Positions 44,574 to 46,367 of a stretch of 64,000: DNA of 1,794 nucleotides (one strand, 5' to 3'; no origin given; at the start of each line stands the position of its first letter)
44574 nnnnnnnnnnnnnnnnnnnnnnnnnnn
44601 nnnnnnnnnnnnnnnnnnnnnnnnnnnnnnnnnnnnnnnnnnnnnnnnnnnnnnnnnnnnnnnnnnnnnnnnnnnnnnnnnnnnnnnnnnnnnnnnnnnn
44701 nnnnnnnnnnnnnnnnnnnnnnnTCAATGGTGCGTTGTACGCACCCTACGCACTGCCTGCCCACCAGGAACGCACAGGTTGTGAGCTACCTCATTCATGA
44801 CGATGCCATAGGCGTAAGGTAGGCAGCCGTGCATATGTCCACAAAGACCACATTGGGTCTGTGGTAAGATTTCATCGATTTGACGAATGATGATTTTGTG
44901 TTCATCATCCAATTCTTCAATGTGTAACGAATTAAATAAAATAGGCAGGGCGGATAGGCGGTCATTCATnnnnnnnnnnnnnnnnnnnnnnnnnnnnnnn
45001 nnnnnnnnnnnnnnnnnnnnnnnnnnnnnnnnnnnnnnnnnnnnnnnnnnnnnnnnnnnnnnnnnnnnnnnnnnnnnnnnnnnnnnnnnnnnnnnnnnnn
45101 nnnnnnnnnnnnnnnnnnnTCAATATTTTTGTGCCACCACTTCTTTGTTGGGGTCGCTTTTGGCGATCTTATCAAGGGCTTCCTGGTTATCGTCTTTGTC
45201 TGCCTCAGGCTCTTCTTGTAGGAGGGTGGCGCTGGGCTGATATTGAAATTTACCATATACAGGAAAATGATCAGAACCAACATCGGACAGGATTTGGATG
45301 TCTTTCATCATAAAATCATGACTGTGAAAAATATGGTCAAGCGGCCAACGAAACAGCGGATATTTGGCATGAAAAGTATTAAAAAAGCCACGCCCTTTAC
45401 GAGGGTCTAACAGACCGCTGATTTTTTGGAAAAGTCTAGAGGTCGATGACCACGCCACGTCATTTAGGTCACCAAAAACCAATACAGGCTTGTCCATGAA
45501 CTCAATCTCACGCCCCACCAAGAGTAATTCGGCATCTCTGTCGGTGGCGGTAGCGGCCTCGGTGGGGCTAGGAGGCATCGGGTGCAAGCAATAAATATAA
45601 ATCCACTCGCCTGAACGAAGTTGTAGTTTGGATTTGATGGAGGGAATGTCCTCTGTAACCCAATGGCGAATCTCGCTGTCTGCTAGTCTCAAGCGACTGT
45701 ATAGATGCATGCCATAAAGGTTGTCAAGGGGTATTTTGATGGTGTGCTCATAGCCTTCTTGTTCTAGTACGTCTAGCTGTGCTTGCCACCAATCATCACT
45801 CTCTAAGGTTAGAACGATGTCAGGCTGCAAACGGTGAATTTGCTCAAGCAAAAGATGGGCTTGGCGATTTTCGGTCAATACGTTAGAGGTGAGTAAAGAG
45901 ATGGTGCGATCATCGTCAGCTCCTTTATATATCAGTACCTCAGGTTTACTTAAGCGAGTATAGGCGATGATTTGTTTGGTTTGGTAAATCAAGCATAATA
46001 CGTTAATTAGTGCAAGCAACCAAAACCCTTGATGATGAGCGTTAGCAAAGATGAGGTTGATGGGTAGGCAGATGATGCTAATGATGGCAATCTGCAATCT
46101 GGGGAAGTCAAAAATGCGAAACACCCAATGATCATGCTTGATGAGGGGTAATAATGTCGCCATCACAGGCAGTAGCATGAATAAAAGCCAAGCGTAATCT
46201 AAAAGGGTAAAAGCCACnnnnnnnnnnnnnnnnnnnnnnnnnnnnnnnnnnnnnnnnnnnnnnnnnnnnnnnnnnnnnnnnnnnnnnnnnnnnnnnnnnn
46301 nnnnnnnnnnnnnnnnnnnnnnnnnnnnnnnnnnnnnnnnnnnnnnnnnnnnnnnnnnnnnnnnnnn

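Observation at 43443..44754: High-GC aph(3') segment bracketed by 171-bp direct repeats of an IS3-like 5' end, which likely supplies the promoter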

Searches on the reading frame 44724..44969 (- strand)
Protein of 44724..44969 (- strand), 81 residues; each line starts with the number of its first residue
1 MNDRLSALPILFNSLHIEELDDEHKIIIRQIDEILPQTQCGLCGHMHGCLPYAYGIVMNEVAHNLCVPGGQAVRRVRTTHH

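Call 7: search_protein_families(library=ncbifam, proteins=[window:44724-44969:-], max_evalue=0.01)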
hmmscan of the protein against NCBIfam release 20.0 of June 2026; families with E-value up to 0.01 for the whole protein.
window:44724-44969:- (81 aa): 10 families
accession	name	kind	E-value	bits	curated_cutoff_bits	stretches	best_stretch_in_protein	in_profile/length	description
TIGR01944.1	rnfB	subfamily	1.2e-15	57.5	68.7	1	23-74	32-81/190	RnfABCDGE type electron transport complex subunit B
NF003475.0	PRK05113.1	equivalog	3.4e-13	49.9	203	1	22-73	31-80/190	electron transport complex subunit RsxB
NF006446.0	PRK08764.1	equivalog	6e-11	42.4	220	1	25-75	6-55/139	Rnf electron transport complex subunit RnfB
NF005415.0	PRK06991.1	equivalog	1.5e-10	41.2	281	1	26-72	6-51/284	electron transport complex subunit RsxB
NF005503.0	PRK07118.1-2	equivalog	8.5e-07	28.5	252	1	26-74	33-81/292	RnfABCDGE type electron transport complex subunit B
NF005504.0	PRK07118.1-3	equivalog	2.1e-05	24.1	437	1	28-73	37-82/293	Fe-S cluster domain-containing protein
NF041836.1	rnfB_Methano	equivalog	0.00033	20.2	445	1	24-74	36-85/265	Rnf electron transport complex subunit RnfB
NF004859.0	PRK06214.1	equivalog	0.00047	18.9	432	1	29-76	90-136/539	sulfite reductase subunit alpha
NF005505.0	PRK07118.1-4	equivalog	0.00052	19.6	378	1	24-73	36-84/265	Fe-S cluster domain-containing protein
NF005506.0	PRK07118.1-5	equivalog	0.0067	15.9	388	1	26-73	37-83/279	Fe-S cluster domain-containing protein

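Call 8: search_protein_families(library=pfam, proteins=[window:44724-44969:-], max_evalue=0.01)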
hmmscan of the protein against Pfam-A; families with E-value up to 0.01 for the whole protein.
window:44724-44969:- (81 aa): 1 family
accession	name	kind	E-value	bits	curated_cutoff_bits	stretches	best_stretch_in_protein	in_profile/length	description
PF04060.18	FeS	-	5.5e-08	32.8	23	1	35-68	1-33/33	Putative Fe-S cluster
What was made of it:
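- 44757..44969 (-): Stub of an rnfB-like Fe-S protein gene (first 70 codons). The ORF runs on into the element and reaches 81 aa. TIGR01944 rnfB matches profile positions 32-81 of 190; Pfam FeS PF04060 also matches (calls 7, 8).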

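Call 74: find_homologous_proteins(query=window:44757-44969:-, max_evalue=1e-8)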
Query window:44757-44969:- (71 aa): 14 proteins with E <= 1e-8 among 16 candidates.
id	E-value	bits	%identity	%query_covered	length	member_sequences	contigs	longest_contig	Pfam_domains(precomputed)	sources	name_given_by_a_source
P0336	1.1e-39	151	96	100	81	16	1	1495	PF04060.19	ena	-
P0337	1.2e-18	84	67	69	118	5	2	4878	PF04060.19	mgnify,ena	mgnify:FL=1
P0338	9.9e-12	62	73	63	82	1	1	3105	PF04060.19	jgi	jgi:electron transport complex protein RnfB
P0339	1.1e-11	62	69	63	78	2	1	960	PF04060.19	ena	-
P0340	1.9e-11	61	69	63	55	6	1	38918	PF04060.19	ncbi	ncbi:(Fe-S)-binding protein, partial [Acinetobacter baumannii]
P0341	5.4e-11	60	67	63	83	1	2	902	PF04060.19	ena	-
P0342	6.4e-11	60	69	63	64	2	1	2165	PF04060.19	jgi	jgi:electron transport complex, RnfABCDGE type, B subunit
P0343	9.6e-11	59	65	65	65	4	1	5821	PF04060.19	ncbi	ncbi:RnfABCDGE type electron transport complex subunit B, partial [Acinetobacter sp. UBA5934]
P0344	1.2e-10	59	62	70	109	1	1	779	PF04060.19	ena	-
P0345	1.9e-10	58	69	63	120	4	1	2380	PF14697.12,PF04060.19,PF12837.13,PF00037.33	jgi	-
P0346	4.8e-10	57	67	63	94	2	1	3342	PF04060.19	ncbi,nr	ncbi:MAG TPA: RnfABCDGE type electron transport complex subunit B, partial [Acinetobacter sp.]|nr:Rn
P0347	5.8e-10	57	64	63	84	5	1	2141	PF04060.19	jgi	-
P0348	7.6e-10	56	67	63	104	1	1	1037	PF04060.19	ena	-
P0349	9.1e-9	53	61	62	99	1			PF04060.19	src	-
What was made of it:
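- Tried and rejected: Sensitivity was limited, with 16 candidates (call 74).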

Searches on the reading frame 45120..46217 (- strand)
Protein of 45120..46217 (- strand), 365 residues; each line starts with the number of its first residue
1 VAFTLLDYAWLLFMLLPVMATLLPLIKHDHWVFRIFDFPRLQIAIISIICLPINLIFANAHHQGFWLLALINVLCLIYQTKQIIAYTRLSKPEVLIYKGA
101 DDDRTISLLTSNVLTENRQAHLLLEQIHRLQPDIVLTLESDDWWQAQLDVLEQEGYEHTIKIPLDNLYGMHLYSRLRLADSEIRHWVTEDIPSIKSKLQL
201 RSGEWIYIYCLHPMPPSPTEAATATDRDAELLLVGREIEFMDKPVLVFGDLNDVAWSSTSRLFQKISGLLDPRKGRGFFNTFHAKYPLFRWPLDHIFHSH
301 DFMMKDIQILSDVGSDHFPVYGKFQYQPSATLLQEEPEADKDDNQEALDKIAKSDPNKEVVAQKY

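Call 7: search_protein_families(library=ncbifam, proteins=[window:45120-46217:-], max_evalue=0.01)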
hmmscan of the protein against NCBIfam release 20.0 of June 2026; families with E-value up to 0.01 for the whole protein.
window:45120-46217:- (365 aa): 1 family
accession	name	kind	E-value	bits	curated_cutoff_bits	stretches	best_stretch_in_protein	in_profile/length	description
NF003842.0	PRK05421.1-4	equivalog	0.003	17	144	1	230-326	164-257/259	endonuclease/exonuclease/phosphatase family protein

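Call 8: search_protein_families(library=pfam, proteins=[window:45120-46217:-], max_evalue=0.01)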
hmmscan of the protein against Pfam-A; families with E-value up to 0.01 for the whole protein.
window:45120-46217:- (365 aa): 1 family
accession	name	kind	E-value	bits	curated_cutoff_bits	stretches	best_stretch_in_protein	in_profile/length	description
PF03372.29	Exo_endo_phos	-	6.2e-34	118.1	24.5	1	109-317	1-225/225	Endonuclease/Exonuclease/phosphatase family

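Call 20: find_encoding_contigs(protein=window:45120-46217:-, flank=10000, max_places=10)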
Protein window:45120-46217:- (365 aa): 23 contigs read that carry it; 10 places shown.
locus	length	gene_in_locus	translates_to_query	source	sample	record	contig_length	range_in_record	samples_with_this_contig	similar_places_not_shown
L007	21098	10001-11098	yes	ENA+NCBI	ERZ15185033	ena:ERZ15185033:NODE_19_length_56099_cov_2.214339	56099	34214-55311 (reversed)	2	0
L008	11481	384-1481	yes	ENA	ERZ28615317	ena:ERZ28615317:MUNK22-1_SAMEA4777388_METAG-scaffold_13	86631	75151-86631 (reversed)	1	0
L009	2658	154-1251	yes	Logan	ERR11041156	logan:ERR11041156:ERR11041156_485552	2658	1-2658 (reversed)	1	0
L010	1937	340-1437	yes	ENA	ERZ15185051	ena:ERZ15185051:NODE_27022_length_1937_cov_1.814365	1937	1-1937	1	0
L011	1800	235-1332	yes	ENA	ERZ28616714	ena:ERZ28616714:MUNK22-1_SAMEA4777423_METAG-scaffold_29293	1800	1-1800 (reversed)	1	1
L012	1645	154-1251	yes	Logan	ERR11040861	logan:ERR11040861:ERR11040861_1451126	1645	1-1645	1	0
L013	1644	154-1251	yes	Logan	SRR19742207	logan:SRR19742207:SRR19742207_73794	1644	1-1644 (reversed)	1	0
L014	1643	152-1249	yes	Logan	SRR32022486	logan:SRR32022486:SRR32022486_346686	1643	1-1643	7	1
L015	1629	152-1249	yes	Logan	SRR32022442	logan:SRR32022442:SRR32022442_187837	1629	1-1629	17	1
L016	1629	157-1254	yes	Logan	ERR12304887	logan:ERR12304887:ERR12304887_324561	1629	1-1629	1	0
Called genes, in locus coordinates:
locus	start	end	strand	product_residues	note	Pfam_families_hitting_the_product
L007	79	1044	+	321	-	-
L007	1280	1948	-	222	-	PF02230:Abhydrolase_2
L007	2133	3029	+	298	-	PF04228:Zn_peptidase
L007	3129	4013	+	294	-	PF13191:AAA_16 (faint), PF05673:DUF815, PF20720:nSTAND3 (weak), PF00004:AAA (weak)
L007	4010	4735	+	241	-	-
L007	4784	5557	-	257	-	PF00854:PTR2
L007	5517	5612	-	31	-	-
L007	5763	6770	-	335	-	PF23023:Anti-Pycsar_Apyc1, PF00753:Lactamase_B, PF12706:Lactamase_B_2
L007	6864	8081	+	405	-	PF07690:MFS_1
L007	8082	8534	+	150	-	PF01810:LysE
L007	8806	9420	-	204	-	PF00081:Sod_Fe_N, PF02777:Sod_Fe_C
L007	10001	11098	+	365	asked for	PF03372:Exo_endo_phos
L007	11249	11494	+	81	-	PF04060:FeS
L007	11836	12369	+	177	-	-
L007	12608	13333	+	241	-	PF26621:DUF8198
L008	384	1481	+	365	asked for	PF03372:Exo_endo_phos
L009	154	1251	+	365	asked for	PF03372:Exo_endo_phos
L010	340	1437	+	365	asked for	PF03372:Exo_endo_phos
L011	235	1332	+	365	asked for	PF03372:Exo_endo_phos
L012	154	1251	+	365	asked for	PF03372:Exo_endo_phos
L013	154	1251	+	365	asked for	PF03372:Exo_endo_phos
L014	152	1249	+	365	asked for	PF03372:Exo_endo_phos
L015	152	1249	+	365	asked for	PF03372:Exo_endo_phos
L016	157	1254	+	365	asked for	PF03372:Exo_endo_phos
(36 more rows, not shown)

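Call 48: list_cluster_members(proteins=[window:45120-46217:-, window:43622-44437:+, window:40524-41756:+])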
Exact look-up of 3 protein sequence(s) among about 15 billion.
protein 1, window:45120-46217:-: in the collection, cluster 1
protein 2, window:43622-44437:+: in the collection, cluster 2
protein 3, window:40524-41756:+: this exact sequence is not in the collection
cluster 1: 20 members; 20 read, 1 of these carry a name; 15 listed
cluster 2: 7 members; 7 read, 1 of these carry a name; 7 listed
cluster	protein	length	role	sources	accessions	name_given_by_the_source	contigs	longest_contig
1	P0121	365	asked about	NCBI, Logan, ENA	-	-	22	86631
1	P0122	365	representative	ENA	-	-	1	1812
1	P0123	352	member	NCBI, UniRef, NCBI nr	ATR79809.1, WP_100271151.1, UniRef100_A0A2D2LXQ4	endonuclease/exonuclease/phosphatase family protein [Moraxella osloensis] | Endonuclease n=1 Tax=Faucicola osloensis TaxID=34062 RepID=A0A2D2LXQ4_FAUOS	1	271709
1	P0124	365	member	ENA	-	-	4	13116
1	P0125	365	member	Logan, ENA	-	-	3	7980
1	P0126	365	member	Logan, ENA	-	-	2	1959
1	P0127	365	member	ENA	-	-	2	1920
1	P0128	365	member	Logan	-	-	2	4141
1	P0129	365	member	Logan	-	-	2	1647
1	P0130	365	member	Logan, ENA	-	-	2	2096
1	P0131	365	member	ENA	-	-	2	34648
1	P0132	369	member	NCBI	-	-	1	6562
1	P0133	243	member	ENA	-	-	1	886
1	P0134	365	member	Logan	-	-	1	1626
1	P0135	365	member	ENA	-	-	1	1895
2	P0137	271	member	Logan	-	-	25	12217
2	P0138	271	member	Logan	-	-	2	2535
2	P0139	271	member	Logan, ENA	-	-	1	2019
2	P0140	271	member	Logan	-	-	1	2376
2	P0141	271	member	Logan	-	-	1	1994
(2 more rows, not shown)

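Call 49: find_encoding_contigs(protein=P0137, flank=10000, max_places=10)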
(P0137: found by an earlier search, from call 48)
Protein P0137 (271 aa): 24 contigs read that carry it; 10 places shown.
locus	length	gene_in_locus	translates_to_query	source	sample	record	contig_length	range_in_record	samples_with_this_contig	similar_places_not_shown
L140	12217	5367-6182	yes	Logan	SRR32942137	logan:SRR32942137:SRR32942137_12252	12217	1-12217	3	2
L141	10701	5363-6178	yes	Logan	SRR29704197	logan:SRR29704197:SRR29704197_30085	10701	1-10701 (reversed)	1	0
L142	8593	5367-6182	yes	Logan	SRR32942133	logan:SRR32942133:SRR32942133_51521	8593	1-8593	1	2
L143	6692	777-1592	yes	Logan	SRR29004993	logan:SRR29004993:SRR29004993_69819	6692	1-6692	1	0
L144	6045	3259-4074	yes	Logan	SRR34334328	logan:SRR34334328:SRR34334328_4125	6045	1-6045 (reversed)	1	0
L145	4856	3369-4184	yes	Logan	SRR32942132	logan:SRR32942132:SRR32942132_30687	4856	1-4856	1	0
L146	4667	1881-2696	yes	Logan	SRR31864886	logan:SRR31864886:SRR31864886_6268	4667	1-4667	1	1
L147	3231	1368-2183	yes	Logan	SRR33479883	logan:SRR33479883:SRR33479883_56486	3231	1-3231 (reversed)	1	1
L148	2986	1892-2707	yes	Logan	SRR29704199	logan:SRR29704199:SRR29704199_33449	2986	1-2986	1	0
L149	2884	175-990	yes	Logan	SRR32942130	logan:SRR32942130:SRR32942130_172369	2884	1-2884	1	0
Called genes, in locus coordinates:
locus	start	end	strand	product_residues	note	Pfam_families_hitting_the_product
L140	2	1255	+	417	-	?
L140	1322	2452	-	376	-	PF13505:OMP_b-brl, PF01617:Surface_Ag_2 (weak), PF02462:Opacity (weak), PF00691:OmpA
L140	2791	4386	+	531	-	PF00501:AMP-binding, PF13193:AMP-binding_C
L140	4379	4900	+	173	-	PF13302:Acetyltransf_3, PF13420:Acetyltransf_4, PF00583:Acetyltransf_1, PF13673:Acetyltransf_10 (faint), PF13508:Acetyltransf_7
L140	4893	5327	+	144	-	PF07045:DUF1330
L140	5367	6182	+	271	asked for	PF01636:APH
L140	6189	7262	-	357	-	PF04055:Radical_SAM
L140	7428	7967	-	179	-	PF00994:MoCF_biosynth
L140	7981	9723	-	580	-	PF01464:SLT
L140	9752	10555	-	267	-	-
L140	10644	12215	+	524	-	?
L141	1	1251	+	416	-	?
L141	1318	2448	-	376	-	PF13505:OMP_b-brl, PF01617:Surface_Ag_2 (weak), PF02462:Opacity (weak), PF00691:OmpA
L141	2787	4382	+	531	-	PF00501:AMP-binding, PF13193:AMP-binding_C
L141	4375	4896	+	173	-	PF13302:Acetyltransf_3, PF13420:Acetyltransf_4, PF00583:Acetyltransf_1, PF13673:Acetyltransf_10 (faint), PF13508:Acetyltransf_7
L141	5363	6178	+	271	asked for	PF01636:APH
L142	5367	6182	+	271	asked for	PF01636:APH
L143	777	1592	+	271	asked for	PF01636:APH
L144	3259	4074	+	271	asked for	PF01636:APH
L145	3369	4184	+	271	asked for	PF01636:APH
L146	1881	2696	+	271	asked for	PF01636:APH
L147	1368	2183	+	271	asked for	PF01636:APH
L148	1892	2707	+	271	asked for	PF01636:APH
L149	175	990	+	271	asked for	PF01636:APH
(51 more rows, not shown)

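Call 51: list_cluster_members(proteins=[L140:2791-4386:+, L140:6189-7262:-, L140:7981-9723:-, L140:1322-2452:-, L140:7428-7967:-, L140:4893-5327:+])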
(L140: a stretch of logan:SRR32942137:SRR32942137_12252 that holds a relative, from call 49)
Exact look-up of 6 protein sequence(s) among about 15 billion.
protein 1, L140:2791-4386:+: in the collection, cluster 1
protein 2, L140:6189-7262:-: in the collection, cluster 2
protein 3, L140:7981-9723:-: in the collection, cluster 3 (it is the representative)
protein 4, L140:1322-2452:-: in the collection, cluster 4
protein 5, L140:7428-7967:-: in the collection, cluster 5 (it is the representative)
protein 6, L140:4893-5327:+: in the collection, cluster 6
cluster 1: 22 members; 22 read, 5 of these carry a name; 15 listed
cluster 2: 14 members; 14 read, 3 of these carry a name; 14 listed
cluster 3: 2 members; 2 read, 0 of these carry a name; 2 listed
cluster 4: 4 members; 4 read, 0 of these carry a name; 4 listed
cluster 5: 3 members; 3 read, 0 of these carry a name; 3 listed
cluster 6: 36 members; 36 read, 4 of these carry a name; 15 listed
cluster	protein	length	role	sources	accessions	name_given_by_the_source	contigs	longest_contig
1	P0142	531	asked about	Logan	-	-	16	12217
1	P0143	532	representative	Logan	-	-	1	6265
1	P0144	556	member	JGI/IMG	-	fatty-acyl-CoA synthase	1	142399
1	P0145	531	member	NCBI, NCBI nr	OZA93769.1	MAG: long-chain fatty acid--CoA ligase [Erythrobacter sp. 34-65-8]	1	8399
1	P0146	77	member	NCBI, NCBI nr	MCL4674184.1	MAG: long-chain fatty acid--CoA ligase, partial [Sphingomonadaceae bacterium] | long-chain fatty acid--CoA ligase [Sphingomonadaceae bacterium]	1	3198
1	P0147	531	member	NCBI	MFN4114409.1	MAG: long-chain fatty acid--CoA ligase [Sphingomonadaceae bacterium]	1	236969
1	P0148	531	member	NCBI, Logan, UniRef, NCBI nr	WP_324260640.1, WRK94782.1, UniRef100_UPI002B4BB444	long-chain fatty acid--CoA ligase [Altererythrobacter sp. H2] | long-chain fatty acid--CoA ligase n=1 Tax=Altererythrobacter sp. H2 TaxID=3108391 ...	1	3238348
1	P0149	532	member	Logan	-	-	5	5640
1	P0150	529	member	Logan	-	-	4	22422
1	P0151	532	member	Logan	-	-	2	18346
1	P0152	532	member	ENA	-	-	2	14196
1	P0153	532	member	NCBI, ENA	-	-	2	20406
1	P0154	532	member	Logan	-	-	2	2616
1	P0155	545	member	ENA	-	-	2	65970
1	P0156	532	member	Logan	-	-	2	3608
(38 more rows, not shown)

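Call 56: find_encoding_contigs(protein=P0138, flank=5000, max_places=6)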
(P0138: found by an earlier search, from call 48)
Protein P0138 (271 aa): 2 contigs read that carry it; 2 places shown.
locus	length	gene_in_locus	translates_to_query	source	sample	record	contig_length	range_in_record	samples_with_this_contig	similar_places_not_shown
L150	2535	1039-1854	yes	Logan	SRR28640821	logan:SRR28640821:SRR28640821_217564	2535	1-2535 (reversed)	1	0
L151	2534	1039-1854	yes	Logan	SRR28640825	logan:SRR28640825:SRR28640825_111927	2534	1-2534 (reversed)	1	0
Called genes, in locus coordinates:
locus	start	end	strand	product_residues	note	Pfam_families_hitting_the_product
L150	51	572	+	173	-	PF13302:Acetyltransf_3, PF13420:Acetyltransf_4, PF00583:Acetyltransf_1, PF13673:Acetyltransf_10 (faint), PF13508:Acetyltransf_7 (weak)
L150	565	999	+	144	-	PF07045:DUF1330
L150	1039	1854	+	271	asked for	PF01636:APH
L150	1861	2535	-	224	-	?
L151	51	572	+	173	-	PF13302:Acetyltransf_3, PF13420:Acetyltransf_4, PF00583:Acetyltransf_1, PF13673:Acetyltransf_10 (faint), PF13508:Acetyltransf_7 (weak)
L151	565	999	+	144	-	PF07045:DUF1330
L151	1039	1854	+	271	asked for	PF01636:APH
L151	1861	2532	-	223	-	?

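Call 57: find_encoding_contigs(protein=P0139, flank=5000, max_places=6)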
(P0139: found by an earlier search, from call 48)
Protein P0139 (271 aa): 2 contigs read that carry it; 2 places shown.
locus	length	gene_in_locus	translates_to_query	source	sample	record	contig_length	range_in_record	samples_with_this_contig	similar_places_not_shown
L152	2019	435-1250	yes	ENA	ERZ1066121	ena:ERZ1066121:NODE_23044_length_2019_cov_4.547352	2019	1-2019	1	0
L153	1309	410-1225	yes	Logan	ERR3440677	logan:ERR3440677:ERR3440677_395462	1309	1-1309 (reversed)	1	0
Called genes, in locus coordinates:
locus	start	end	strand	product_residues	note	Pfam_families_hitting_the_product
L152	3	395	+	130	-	?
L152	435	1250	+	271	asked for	PF01636:APH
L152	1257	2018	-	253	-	?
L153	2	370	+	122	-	?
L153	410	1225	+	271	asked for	PF01636:APH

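Call 58: find_encoding_contigs(protein=P0140, flank=5000, max_places=6)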
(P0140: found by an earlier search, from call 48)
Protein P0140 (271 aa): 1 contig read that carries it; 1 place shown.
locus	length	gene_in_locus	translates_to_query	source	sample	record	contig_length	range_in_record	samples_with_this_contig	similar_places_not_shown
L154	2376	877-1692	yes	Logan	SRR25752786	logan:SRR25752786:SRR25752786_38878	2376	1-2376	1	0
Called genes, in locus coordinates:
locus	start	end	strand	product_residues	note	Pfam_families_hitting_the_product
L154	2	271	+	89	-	?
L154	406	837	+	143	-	PF07045:DUF1330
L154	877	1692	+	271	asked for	PF01636:APH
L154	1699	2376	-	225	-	?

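Call 59: find_encoding_contigs(protein=P0141, flank=5000, max_places=6)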
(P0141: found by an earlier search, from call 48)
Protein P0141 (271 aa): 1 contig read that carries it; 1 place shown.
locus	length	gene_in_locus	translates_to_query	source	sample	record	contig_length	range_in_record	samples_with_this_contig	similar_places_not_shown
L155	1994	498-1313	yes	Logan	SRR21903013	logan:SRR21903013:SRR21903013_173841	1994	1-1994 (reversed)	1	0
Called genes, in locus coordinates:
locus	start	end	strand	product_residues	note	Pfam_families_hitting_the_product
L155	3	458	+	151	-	?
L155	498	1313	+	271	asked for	PF01636:APH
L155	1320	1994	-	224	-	?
